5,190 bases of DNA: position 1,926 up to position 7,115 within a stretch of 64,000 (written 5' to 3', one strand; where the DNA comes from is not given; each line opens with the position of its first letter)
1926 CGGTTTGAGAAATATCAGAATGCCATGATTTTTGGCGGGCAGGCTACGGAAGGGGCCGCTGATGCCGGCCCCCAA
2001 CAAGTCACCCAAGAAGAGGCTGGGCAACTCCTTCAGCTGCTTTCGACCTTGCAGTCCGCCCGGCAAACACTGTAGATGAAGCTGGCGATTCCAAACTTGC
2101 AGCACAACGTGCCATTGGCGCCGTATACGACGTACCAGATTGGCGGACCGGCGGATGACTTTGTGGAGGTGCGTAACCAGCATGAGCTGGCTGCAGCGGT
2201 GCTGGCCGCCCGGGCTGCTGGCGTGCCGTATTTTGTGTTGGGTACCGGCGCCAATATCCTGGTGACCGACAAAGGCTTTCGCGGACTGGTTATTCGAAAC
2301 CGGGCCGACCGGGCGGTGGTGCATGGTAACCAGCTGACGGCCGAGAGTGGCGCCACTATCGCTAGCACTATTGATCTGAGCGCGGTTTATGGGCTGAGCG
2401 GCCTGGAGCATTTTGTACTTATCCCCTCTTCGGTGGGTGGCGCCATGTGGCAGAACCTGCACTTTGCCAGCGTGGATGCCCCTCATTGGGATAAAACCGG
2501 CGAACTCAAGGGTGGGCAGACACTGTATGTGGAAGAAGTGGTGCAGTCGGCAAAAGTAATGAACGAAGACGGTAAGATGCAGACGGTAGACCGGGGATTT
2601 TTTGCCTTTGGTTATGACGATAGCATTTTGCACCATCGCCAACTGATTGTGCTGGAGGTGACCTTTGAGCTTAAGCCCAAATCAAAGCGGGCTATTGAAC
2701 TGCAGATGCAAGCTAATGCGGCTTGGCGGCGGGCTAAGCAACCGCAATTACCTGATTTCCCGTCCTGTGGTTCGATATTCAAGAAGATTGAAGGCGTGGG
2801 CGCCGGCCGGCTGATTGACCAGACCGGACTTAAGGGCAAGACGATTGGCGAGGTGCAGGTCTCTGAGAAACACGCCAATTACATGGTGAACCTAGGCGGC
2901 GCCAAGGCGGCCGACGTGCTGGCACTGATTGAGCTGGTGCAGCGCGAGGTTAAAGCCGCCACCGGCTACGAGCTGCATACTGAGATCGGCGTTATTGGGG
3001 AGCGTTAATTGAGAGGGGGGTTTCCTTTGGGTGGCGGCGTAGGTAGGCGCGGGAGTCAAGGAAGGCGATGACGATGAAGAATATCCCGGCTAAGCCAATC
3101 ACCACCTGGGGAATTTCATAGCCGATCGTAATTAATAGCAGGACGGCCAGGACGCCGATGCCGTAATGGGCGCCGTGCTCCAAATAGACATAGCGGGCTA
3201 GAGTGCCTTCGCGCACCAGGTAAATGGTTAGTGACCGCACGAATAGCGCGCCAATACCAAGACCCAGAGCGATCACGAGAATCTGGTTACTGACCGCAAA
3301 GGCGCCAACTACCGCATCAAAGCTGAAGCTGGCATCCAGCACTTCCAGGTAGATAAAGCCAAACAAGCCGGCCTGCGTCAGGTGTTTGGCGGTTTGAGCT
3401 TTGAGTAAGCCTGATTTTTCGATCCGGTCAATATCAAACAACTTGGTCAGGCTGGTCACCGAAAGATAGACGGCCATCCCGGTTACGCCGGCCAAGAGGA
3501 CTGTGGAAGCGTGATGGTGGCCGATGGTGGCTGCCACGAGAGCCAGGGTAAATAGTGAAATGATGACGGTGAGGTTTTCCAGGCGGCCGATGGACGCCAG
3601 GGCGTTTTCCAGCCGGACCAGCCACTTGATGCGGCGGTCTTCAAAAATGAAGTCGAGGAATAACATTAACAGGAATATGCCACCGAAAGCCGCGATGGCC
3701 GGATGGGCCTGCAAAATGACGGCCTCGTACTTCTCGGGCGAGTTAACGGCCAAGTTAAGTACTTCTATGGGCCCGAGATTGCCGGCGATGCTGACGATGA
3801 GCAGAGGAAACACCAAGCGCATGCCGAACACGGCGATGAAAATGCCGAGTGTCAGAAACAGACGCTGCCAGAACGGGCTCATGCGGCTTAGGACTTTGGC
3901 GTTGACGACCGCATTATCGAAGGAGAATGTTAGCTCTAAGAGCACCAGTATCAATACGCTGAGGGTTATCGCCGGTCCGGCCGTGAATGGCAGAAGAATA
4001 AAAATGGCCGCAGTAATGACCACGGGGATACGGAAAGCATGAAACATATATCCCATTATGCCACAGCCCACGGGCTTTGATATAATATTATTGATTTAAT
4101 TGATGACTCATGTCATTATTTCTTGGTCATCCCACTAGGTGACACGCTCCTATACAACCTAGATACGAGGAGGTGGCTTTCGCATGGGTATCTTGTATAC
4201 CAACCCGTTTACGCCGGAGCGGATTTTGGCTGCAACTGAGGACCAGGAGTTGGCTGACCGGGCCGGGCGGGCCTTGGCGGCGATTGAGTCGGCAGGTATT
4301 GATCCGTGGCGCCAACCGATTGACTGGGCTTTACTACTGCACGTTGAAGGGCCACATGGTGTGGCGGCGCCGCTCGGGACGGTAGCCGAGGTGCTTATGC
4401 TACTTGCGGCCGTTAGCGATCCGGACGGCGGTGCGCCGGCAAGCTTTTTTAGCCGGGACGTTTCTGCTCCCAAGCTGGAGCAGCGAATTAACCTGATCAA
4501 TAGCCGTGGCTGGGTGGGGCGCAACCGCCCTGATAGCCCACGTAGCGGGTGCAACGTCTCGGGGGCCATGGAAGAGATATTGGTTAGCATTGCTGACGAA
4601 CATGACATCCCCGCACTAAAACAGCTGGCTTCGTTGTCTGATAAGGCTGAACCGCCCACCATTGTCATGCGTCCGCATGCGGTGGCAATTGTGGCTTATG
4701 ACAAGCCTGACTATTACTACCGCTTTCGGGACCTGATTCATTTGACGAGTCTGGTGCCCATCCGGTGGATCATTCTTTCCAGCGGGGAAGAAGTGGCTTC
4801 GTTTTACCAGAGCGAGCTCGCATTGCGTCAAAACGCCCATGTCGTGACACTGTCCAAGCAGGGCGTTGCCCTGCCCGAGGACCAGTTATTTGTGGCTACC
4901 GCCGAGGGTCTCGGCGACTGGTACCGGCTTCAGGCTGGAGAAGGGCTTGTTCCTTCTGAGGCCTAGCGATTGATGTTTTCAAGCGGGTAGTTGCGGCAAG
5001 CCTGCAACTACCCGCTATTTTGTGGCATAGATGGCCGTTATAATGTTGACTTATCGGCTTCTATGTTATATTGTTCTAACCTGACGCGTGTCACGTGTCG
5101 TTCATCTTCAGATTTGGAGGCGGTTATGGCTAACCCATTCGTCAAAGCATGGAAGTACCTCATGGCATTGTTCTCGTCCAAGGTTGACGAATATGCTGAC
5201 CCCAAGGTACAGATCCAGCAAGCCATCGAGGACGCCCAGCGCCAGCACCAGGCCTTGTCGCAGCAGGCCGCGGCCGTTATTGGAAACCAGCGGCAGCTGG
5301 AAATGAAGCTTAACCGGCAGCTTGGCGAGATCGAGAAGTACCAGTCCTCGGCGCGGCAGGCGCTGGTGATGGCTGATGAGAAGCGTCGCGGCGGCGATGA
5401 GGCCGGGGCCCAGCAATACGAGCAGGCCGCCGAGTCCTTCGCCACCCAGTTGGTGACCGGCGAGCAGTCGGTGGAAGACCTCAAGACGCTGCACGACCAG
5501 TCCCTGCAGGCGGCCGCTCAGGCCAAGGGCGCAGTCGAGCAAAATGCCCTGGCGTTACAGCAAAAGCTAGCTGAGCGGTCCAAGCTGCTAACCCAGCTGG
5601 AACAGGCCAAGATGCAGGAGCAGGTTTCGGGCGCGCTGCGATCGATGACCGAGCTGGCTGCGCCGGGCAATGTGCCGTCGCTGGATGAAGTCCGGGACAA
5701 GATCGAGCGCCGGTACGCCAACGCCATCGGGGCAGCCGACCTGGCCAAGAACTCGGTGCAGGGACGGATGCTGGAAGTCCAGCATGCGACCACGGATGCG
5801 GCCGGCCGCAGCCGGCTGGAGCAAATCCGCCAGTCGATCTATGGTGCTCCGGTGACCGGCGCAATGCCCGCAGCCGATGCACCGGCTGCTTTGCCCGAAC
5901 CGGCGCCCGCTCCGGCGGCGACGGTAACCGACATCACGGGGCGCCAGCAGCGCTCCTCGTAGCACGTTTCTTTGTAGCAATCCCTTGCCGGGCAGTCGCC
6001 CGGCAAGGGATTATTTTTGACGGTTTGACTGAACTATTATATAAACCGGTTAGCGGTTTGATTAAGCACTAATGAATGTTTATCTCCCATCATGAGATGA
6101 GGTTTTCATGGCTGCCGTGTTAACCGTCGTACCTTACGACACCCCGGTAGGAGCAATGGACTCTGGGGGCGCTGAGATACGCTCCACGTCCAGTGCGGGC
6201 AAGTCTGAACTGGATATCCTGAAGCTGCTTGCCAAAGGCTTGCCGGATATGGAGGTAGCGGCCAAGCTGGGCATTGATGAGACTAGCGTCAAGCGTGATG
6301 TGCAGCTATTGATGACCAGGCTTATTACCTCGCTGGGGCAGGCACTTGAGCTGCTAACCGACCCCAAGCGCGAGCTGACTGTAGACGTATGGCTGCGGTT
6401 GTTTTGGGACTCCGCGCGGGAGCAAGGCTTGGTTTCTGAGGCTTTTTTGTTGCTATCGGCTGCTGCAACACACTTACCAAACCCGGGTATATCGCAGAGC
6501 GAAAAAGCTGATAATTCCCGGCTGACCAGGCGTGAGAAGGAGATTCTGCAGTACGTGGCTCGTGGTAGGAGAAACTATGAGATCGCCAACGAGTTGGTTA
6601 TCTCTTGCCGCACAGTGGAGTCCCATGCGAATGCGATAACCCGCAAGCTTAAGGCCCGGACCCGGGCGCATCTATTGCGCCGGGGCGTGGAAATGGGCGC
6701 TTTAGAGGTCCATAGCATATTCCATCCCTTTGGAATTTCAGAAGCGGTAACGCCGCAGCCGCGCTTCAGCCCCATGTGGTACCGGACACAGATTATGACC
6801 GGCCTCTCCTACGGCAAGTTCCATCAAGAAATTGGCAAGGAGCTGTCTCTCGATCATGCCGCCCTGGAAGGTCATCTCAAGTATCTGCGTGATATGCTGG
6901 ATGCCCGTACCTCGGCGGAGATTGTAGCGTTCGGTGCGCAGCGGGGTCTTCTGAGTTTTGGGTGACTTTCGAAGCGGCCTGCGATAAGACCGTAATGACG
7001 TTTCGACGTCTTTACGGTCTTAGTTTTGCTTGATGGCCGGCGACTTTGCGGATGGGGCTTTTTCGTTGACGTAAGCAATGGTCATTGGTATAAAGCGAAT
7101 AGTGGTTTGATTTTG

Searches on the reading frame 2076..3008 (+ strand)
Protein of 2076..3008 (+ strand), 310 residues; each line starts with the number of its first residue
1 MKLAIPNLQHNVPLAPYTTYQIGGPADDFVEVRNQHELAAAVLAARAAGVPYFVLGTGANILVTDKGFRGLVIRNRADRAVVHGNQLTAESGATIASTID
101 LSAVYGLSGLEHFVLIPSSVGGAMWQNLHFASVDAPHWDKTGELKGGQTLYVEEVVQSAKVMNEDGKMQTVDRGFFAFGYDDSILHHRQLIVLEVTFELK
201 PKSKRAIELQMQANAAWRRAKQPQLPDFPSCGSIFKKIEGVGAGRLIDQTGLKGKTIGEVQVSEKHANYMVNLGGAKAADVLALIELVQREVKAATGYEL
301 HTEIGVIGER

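Call 44: search_protein_families(library=pfam, proteins=[window:2076-3008:+], max_evalue=0.0001)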
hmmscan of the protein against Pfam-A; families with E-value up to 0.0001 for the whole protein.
window:2076-3008:+ (310 aa): 2 families
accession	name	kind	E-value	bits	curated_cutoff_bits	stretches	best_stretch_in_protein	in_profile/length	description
PF02873.21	MurB_C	-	1.5e-31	108.9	27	1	207-307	2-99/99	UDP-N-acetylenolpyruvoylglucosamine reductase, C-terminal domain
PF01565.28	FAD_binding_4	-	4.2e-11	43.2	26.4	1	29-129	4-109/139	FAD binding domain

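Call 46: find_homologous_proteins(query=window:2076-3008:+, max_evalue=1e-20)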
Query window:2076-3008:+ (310 aa): 6950 proteins with E <= 1e-20 among 8000 candidates; the best 120 are listed.
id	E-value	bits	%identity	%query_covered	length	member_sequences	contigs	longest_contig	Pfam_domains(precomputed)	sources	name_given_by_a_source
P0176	3.8e-202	688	100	100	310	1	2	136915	PF01565.29,PF02873.22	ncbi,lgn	-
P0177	3.9e-172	589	84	100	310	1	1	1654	PF01565.29,PF02873.22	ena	-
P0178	1.1e-157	542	80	99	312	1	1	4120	PF01565.29,PF02873.22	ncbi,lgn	-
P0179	1.0e-152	526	77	99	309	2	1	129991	PF01565.29,PF02873.22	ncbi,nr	ncbi:MAG TPA: FAD-binding protein [Candidatus Saccharimonadia bacterium]|nr:FAD-binding protein [Can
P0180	9.6e-151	519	76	99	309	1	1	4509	PF01565.29,PF02873.22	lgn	-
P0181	1.1e-149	516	76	99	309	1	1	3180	PF01565.29,PF02873.22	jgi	jgi:UDP-N-acetylmuramate dehydrogenase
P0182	1.3e-149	515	77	99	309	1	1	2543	PF01565.29,PF02873.22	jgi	jgi:UDP-N-acetylmuramate dehydrogenase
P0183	1.6e-149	515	75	99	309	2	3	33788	PF01565.29,PF02873.22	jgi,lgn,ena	-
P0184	1.9e-149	515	76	99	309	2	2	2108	PF01565.29,PF02873.22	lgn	-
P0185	1.8e-148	512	75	99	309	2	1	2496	PF01565.29,PF02873.22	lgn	-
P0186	4.3e-148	510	76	99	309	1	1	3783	PF01565.29,PF02873.22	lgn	-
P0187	1.3e-147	509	76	100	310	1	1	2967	PF01565.29,PF02873.22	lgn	-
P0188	3.3e-146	504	76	98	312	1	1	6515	PF01565.29,PF02873.22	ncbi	-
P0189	1.3e-142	492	74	99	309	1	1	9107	PF01565.29,PF02873.22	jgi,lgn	jgi:UDP-N-acetylmuramate dehydrogenase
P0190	3.2e-142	491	73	99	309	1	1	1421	PF01565.29,PF02873.22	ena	-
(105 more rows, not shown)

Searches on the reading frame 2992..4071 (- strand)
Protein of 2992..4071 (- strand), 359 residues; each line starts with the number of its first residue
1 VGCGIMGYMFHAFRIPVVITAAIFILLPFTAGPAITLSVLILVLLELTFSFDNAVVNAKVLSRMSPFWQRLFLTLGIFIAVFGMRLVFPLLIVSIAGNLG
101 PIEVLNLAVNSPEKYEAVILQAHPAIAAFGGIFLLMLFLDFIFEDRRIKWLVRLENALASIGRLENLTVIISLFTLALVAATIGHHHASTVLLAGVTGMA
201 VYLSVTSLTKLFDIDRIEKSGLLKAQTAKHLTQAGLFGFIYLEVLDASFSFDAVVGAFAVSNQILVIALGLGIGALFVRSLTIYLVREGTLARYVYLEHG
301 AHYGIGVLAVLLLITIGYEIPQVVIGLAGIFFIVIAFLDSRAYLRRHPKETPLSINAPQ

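Call 44: search_protein_families(library=pfam, proteins=[window:2992-4071:-], max_evalue=0.0001)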
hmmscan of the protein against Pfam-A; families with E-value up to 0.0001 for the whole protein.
window:2992-4071:- (359 aa): 2 families
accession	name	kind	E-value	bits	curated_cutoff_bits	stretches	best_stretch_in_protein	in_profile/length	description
PF04332.21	DUF475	-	1.7e-110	369.9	27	1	51-346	1-292/293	Protein of unknown function (DUF475)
PF03741.22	TerC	-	9.8e-15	55.2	27.8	2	42-147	3-83/178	Integral membrane protein TerC family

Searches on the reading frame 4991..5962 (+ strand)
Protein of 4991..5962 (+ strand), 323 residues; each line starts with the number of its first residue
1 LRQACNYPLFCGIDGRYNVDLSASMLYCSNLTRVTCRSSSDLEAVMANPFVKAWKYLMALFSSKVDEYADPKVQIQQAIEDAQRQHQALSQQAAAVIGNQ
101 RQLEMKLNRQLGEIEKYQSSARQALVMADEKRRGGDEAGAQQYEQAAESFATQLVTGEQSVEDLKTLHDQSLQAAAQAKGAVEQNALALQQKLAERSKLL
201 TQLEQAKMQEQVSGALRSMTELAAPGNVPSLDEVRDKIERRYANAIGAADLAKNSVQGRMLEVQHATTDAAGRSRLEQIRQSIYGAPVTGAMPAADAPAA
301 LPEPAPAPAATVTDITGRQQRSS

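Call 44: search_protein_families(library=pfam, proteins=[window:4991-5962:+], max_evalue=0.0001)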
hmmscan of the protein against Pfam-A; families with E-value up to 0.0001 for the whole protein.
window:4991-5962:+ (323 aa): 1 family
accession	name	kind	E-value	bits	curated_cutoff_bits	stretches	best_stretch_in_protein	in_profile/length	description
PF04012.17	PspA_IM30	-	3.3e-44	151.5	33.9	1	48-281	1-212/220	PspA/IM30 family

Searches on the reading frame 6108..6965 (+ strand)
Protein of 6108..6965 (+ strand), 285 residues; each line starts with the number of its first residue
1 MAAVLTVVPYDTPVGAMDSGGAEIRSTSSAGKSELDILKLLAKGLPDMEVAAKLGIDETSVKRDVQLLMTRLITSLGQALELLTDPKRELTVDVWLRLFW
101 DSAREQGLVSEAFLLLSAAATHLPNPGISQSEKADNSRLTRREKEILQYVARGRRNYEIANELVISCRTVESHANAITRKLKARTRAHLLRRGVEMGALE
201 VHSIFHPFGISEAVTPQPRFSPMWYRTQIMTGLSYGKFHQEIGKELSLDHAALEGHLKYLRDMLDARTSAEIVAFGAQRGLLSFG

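Call 44: search_protein_families(library=pfam, proteins=[window:6108-6965:+], max_evalue=0.0001)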
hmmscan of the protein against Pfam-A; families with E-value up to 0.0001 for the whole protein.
window:6108-6965:+ (285 aa): 3 families
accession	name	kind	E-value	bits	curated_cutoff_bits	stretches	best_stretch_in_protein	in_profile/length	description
PF00196.25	GerE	-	4.9e-25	87.4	23.5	1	138-190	2-54/57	Bacterial regulatory proteins, luxR family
PF08281.18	Sigma70_r4_2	-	7.6e-05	22.7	25.7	0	138-174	10-47/54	Sigma-70, region 4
PF13518.12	HTH_28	-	9.5e-05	22.8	25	0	36-63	4-31/52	Helix-turn-helix domain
